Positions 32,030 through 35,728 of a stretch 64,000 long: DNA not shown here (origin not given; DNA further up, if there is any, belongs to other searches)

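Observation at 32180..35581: Single 1133-aa polypeptide fusing a Wzx-type flippase, a GT2 glycosyltransferase and a SAM methyltransferase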

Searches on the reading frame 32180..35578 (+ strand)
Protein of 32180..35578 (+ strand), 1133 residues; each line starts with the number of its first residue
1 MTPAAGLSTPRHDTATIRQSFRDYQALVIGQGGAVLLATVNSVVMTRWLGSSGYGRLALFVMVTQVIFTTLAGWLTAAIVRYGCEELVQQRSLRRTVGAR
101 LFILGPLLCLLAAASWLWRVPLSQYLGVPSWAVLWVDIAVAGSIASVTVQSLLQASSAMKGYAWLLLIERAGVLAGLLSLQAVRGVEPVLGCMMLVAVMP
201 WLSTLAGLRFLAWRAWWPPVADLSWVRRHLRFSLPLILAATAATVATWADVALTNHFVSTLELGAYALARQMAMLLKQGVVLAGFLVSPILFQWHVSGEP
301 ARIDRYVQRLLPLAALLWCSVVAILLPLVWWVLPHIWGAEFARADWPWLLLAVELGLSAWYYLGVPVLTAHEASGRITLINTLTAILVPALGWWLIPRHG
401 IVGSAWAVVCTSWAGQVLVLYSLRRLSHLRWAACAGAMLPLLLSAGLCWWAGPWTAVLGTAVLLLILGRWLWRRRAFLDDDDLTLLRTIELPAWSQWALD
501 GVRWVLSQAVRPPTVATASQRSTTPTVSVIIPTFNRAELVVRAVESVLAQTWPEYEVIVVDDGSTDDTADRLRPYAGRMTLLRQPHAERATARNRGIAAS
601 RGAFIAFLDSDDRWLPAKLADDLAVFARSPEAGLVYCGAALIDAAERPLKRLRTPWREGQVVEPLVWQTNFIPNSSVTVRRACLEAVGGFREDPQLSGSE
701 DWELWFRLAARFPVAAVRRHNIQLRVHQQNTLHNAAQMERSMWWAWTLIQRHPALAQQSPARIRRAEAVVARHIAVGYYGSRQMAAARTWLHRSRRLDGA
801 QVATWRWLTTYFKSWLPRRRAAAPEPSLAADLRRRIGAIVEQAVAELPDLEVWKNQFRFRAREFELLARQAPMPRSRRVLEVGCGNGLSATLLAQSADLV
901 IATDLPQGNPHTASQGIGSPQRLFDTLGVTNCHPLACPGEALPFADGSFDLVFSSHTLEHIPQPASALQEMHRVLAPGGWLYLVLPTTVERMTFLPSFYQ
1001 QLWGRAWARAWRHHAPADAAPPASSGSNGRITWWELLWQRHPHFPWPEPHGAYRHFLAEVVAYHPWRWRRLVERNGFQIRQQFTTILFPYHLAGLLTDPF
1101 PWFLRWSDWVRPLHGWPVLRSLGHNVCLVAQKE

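Call 3: search_protein_families(library=pfam, proteins=[window:32180-35578:+], max_evalue=0.1)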
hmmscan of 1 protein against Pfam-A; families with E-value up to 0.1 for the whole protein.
window:32180-35578:+ (1133 aa): 13 families
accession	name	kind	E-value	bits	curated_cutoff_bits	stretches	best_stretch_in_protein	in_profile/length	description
PF00535.33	Glycos_transf_2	-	2.5e-29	102.8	23.3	1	528-651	1-127/168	Glycosyl transferase family 2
PF10111.15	Glyco_tranf_2_2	-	8.8e-22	78.3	27.3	1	528-730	1-221/276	Glycosyltransferase like family 2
PF08241.18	Methyltransf_11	-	1.8e-20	73.8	21.2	1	880-983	1-95/95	Methyltransferase domain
PF13489.12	Methyltransf_23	-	2.2e-16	60.5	27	1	864-1012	10-124/164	Methyltransferase domain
PF13649.12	Methyltransf_25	-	2.4e-15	57.4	27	1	879-979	1-97/97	Methyltransferase domain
PF13641.12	Glyco_tranf_2_3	-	1.7e-14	54.8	27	1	525-711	1-197/230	Glycosyltransferase like family 2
PF01943.22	Polysacc_synt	-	1.9e-12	47.6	28.2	1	26-291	7-270/274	Polysaccharide biosynthesis protein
PF13847.12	Methyltransf_31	-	1.9e-11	44.3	27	1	878-987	6-113/145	Methyltransferase domain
PF08242.18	Methyltransf_12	-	2.6e-11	44.5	30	1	880-981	1-98/98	Methyltransferase domain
PF01209.24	Ubie_methyltran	-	3.9e-08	33.4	20.1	1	875-997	47-164/233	ubiE/COQ5 methyltransferase family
PF03071.21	GNT-I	-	0.001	18.4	25.4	1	508-589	76-159/434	GNT-I family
PF08003.17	Methyltransf_9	-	0.0041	16.6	23.8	1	875-983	115-217/315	Protein of unknown function (DUF1698)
PF07021.18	MetW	-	0.0086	16.2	21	0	874-896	12-34/193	Methionine biosynthesis protein MetW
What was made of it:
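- On GT2 (GT-A fold, inverting glycosyltransferase): 102.8 bits (call 3).
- Checked: Three Pfam families pass their curated cut-offs (call 3): Polysacc_synt PF01943, aa 26-291, 47.6 bits against 28.2; Glycos_transf_2 PF00535, aa 528-651, 102.8 bits; Methyltransf_11 PF08241, aa 880-983, 73.8 bits.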

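Call 4: search_protein_families(library=ncbifam, proteins=[window:32180-35578:+], max_evalue=0.1)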
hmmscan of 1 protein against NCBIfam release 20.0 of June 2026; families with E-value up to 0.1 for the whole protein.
window:32180-35578:+ (1133 aa): 63 families (the best 25 are shown)
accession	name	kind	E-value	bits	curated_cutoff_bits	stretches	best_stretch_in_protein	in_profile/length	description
NF041875.1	EPS_EpsD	equivalog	5.2e-28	98.4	370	1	527-774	1-256/325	exopolysaccharide biosynthesis glycosyltransferase EpsD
NF047683.1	TeichurnBiosyTuaG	equivalog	4.3e-25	88.8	400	1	523-752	4-231/252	teichuronic acid biosynthesis protein TuaG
TIGR03965.1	mycofact_glyco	equivalog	5.3e-23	81.6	280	1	518-777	68-332/467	mycofactocin biosynthesis glycosyltransferase MftF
NF007482.0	PRK10073.1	equivalog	3.6e-21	75.5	423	1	522-643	3-126/334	glycosyltransferase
NF053739.1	GlytfEpsEBac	equivalog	7.6e-18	64.4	450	1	525-725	1-198/265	glycosyltransferase EpsE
TIGR03937.1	PgaC_IcaA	equivalog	1.4e-15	57.2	422.3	1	500-611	19-135/407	poly-beta-1,6-N-acetyl-D-glucosamine synthase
TIGR04283.1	glyco_like_mftF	equivalog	1.4e-14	54.2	182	1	527-744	1-207/221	TIGR04283 family arsenosugar biosynthesis glycosyltransferase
NF050050.1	ProtGlycPglI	equivalog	1.5e-14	54.1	500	1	525-619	2-101/306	GalNAc(5)-diNAcBac-PP-undecaprenol beta-1,3-glucosyltransferase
NF045667.1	MTase_DVU1556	equivalog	2.9e-14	53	155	1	869-983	16-119/213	DVU_1556 family methyltransferase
TIGR04017.1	WcaA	equivalog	9.8e-14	51.6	495.75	1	524-624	4-108/279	colanic acid biosynthesis glycosyltransferase WcaA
NF007453.0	PRK10018.1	equivalog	1e-13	51.6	382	1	524-624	5-109/280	colanic acid biosynthesis glycosyltransferase WcaA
NF038299.1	EPS_HpsN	equivalog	1.9e-13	50.1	425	1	525-635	1-115/317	hormogonium polysaccharide biosynthesis glycosyltransferase HpsN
TIGR03469.1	HpnB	hypoth_equivalog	6.5e-11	41.9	379.25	1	488-579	6-99/386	hopene-associated glycosyltransferase HpnB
NF001241.0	PRK00216.1-2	equivalog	1.3e-10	41.3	327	1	875-984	51-148/231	demethylmenaquinone methyltransferase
TIGR02072.1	BioC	equivalog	2.5e-10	40.6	184.95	1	874-983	33-132/244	malonyl-ACP O-methyltransferase BioC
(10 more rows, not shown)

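Call 6: find_homologous_proteins(query=window:32180-35578:+)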
Query window:32180-35578:+ (1133 aa): 11 proteins with E <= 0.001 among 8000 candidates.
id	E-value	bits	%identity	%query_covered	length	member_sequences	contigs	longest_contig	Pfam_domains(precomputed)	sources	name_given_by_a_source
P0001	0.0e+0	2580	100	100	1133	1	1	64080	PF13847.13,PF13489.13,PF01943.23,PF10111.15,PF13641.13,PF13649.13,PF00535.33,PF01209.25,PF08241.19,PF08242.19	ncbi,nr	ncbi:MAG: glycosyltransferase [Candidatus Omnitrophica bacterium]|nr:glycosyltransferase [Candidatus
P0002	8.6e-12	62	34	19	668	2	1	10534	PF13632.13,PF10111.15,PF13641.13,PF00535.33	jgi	jgi:GT2 family glycosyltransferase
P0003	1.1e-11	62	35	17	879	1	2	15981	PF10111.15,PF13641.13,PF01522.27,PF00535.33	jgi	jgi:peptidoglycan/xylan/chitin deacetylase (PgdA/CDA1 family)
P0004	1.2e-10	58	30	29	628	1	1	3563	PF02585.23,PF10111.15,PF00535.33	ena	-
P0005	1.2e-9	55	30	17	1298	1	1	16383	PF13632.13,PF10111.15,PF13506.14,PF13641.13,PF02836.24,PF01436.28,PF25021.2,PF00535.33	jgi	jgi:O-antigen biosynthesis protein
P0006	1.9e-9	54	32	19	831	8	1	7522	PF13632.13,PF10111.15,PF13506.14,PF13641.13,PF02836.24,PF00535.33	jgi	jgi:GT2 family glycosyltransferase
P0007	3.9e-9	53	32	15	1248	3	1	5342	PF13632.13,PF10111.15,PF13506.14,PF13641.13,PF00534.27,PF13579.13,PF13524.13,PF13439.13,PF00535.33,PF20706.4,PF13692.13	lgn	-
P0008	3.9e-9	53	35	12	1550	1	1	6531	PF13489.13,PF10111.15,PF13506.14,PF14307.13,PF00535.33,PF08241.19,PF02709.21,PF13847.13,PF13632.13,PF13641.13,PF13649.13,PF08242.19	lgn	-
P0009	3.9e-8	50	31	18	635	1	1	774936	PF02585.23,PF10111.15,PF13641.13,PF00535.33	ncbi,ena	-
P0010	2.4e-7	47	36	8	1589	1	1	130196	PF13489.13,PF04230.20,PF10111.15,PF13641.13,PF13649.13,PF00535.33,PF08241.19,PF13692.13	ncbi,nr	ncbi:MAG: glycosyltransferase [Deltaproteobacteria bacterium]|nr:glycosyltransferase [Deltaproteobac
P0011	6.7e-4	36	32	17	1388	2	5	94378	PF13489.13,PF13641.13,PF00534.27,PF13649.13,PF00535.33,PF08242.19,PF13692.13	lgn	-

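Call 19: find_encoding_contigs(protein=P0001, flank=10000, max_places=5)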
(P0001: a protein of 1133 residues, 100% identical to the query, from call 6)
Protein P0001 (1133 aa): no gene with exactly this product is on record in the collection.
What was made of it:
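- Tried and rejected: find_encoding_contigs for the fused protein itself: not on record (call 19).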

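Call 20: search_protein_representatives(protein=window:32180-35578:+)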
Query: 1133 residues. Proteins with E-value up to 0.001 (for the whole library): 394238; up to 1e-10: 128197; up to 1e-30: 4611. The best 150 are listed.
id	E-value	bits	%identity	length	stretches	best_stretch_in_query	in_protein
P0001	0.0e+00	2580.3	100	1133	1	1-1133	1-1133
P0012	1.1e-135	470.8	59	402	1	117-509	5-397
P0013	2.1e-112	393.7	35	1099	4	524-741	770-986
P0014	6.0e-111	388.8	61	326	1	836-1132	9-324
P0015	9.2e-110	384.9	36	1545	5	523-719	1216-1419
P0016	1.6e-97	344.4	36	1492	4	519-763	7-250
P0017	2.9e-94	333.6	38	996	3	524-710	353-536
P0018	7.6e-84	299.1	32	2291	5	504-709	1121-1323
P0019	1.7e-82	294.6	31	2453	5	487-767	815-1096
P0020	1.6e-80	288.0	37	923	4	525-733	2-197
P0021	1.3e-76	275.1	40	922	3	522-741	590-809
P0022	9.2e-76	272.3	41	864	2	522-734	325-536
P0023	1.5e-75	271.6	33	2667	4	519-711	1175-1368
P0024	1.5e-74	268.3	34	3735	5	522-769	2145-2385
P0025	5.2e-74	266.5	35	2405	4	501-712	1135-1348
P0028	1.1e-72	262.1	49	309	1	524-821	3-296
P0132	1.0e-55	205.9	41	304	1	839-1132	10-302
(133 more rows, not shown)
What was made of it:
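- The exhaustive HMMER search finds the best relative of each module as a separate protein that ends at the module boundaries: P0012 (query 117-509), P0028 (query 524-821) and P0014 (query 836-1132) (call 20).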

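Call 22: find_encoding_contigs(protein=P0012, flank=10000, max_places=6)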
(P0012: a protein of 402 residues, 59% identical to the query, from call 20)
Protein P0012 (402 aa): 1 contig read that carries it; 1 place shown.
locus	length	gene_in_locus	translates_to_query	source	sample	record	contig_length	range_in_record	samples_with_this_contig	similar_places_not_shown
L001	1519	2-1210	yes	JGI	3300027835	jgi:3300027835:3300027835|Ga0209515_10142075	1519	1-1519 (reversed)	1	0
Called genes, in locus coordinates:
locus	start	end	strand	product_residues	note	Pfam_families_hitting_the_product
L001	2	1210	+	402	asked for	?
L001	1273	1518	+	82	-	?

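Call 23: find_encoding_contigs(protein=P0014, flank=10000, max_places=6)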
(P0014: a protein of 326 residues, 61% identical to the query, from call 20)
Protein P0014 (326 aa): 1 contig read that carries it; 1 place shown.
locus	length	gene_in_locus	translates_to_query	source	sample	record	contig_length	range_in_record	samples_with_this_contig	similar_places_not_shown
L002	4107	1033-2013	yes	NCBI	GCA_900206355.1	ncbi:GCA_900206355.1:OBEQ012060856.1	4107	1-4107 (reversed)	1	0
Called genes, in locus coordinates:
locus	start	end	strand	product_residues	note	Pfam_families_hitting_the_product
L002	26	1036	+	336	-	PF00535:Glycos_transf_2, PF10111:Glyco_tranf_2_2, PF13641:Glyco_tranf_2_3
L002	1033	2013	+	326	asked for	PF13489:Methyltransf_23, PF01209:Ubie_methyltran, PF13847:Methyltransf_31, PF08241:Methyltransf_11, PF08242:Methyltransf_12, PF13649:Methyltransf_25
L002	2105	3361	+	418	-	PF03721:UDPG_MGDP_dh_N, PF00984:UDPG_MGDP_dh, PF03720:UDPG_MGDP_dh_C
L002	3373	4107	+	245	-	?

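Call 39: search_solved_structures(query=window:32180-35578:+, max_evalue=0.01)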
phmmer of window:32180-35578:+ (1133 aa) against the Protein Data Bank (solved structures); distinct sequences matched with E-value up to 0.01: 55.
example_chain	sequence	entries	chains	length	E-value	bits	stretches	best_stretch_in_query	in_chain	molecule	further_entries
2z87_A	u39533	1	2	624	1.3e-20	76.3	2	522-637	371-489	Chondroitin synthase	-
2z86_A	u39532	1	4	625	1.3e-20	76.3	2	522-637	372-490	Chondroitin synthase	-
9jma_A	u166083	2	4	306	8.5e-14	53.8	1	527-736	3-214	GalNAc(5)-diNAcBac-PP-undecaprenol beta-1,3-glucosyltransferase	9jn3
5hea_A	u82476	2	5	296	1.1e-12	50.1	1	526-612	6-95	Putative glycosyltransferase (GalT1)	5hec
6h1j_A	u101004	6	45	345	9e-12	47.1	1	521-635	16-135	Probable ss-1,3-N-acetylglucosaminyltransferase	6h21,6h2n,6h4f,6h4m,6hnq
6p61_A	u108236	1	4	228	1.9e-11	46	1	523-651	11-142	Glycosyltransferase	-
6yv7_B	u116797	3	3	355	8.3e-11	43.9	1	520-694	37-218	Glycosyl transferase, family 2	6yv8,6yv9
6yv7_A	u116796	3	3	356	8.3e-11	43.9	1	520-694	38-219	Glycosyl transferase, family 2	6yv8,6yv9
9omj_A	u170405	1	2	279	4.1e-10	41.6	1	527-647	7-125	Glycosyltransferase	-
9omm_A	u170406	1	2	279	4.1e-10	41.6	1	527-647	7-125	Glycosyltransferase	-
9omh_A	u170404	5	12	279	4.3e-10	41.5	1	527-647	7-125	Glycosyltransferase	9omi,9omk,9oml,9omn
3bcv_A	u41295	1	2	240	2.8e-09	38.8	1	522-613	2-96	Putative glycosyltransferase protein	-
3mgg_A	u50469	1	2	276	3.5e-09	38.5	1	866-983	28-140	Methyltransferase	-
8vh7_A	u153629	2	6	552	5e-09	38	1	520-637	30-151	Heparosan synthase B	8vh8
8viw_A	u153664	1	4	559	5.1e-09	37.9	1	520-637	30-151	Heparosan synthase B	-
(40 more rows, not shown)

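Call 41: search_protein_families(library=pfam, proteins=[P0012], max_evalue=1)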
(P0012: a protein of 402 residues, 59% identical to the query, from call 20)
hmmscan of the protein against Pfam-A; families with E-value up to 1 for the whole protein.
P0012 (402 aa): 1 family
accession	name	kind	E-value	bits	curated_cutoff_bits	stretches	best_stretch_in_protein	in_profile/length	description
PF01943.22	Polysacc_synt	-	0.00072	19.5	28.2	1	23-166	116-256/274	Polysaccharide biosynthesis protein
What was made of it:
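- Domains above curated cut-offs: calls 3, 41.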

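Call 55: predict_structure(alignment_id=A3)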
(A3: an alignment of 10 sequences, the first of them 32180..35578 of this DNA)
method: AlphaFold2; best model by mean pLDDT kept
length: 1133 residues; sequences in the alignment: 10
mean_pLDDT: 62.1   pTM: 0.40
mean pLDDT of the five models: 62.1, 57.6, 54.9, 54.7, 54.5
residues with pLDDT >= 90: 124; 70-90: 271; 50-70: 325; < 50: 413
segments of 3 or more residues with pLDDT < 50: 1-55, 64-118, 154-157, 184-189, 217-223, 225-227, 229-289, 336-338, 340-393, 395-397, 399-425, 489-499, 501-503, 505-522, 818-829, 906-918, 996-998, 1000-1006, 1013-1059, 1094-1097
pLDDT, mean of each block of 10 residues (from residue 1): 29 42 41 40 43 49 48 42 35 28 37 47 55 57 55 51 61 59 50 54 64 55 46 46 47 46 45 43 44 58 65 59 59 51 45 43 40 42 46 47 46 45 47 58 63 74 71 56 55 42 43 27 75 81 94 93 80 90 81 92 93 94 93 89 84 66 57 84 93 83 85 86 76 73 84 73 83 86 88 91 81 66 39 66 70 64 74 82 70 85 57 44 78 70 83 73 80 92 75 53 49 42 30 42 38 44 68 90 66 50 65 60 73 88
secondary structure, 60 per line:
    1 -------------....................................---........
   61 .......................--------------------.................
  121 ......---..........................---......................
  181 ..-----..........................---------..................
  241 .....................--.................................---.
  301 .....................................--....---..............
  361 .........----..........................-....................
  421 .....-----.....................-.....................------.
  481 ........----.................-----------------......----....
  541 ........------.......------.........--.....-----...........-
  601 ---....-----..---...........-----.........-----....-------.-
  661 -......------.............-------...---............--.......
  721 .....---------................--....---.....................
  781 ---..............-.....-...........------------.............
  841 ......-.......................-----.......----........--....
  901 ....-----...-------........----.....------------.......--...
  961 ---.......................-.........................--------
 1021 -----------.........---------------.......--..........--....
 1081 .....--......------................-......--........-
elements in order (helices of 4 or more, strands of 3 or more residues): H14-49 H53-83 H104-126 H130-155 H159-182 H188-213 H223-261 H264-296 H300-337 H340-343 H347-369 H374-399 H401-425 H431-451 H453-473 H480-488 H493-509 E527-532 H537-548 E555-561 H568-575 E579-583 H589-599 E604-607 H618-628 E634-642 E648-651 H662-667 E677-680 H681-686 H700-711 E714-725 H735-750 H753-756 H760-780 H784-797 H799-803 H805-815 H828-846 H848-870 E876-882 H887-894 E897-904 H920-927 E932-936 E949-955 H964-974 E975-986 H988-1012 H1032-1040 H1056-1062 H1065-1074 E1077-1085 H1088-1093 H1100-1115 H1117-1122 E1125-1132
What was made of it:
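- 33701..33751 (+): Linker 1 (aa 508-524). It replaces the stop codon, the 62-73-nt spacer and the GT2 start codon of the relatives. pLDDT is below 50. Call 55 for pLDDT.
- On GT2 (GT-A fold, inverting glycosyltransferase): pLDDT 75-94 (call 55).
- AF2 gives no confident inter-domain packing (pTM 0.40, call 55). Both linkers are predicted to be flexible, and no inter-domain interface is predicted (call 55).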
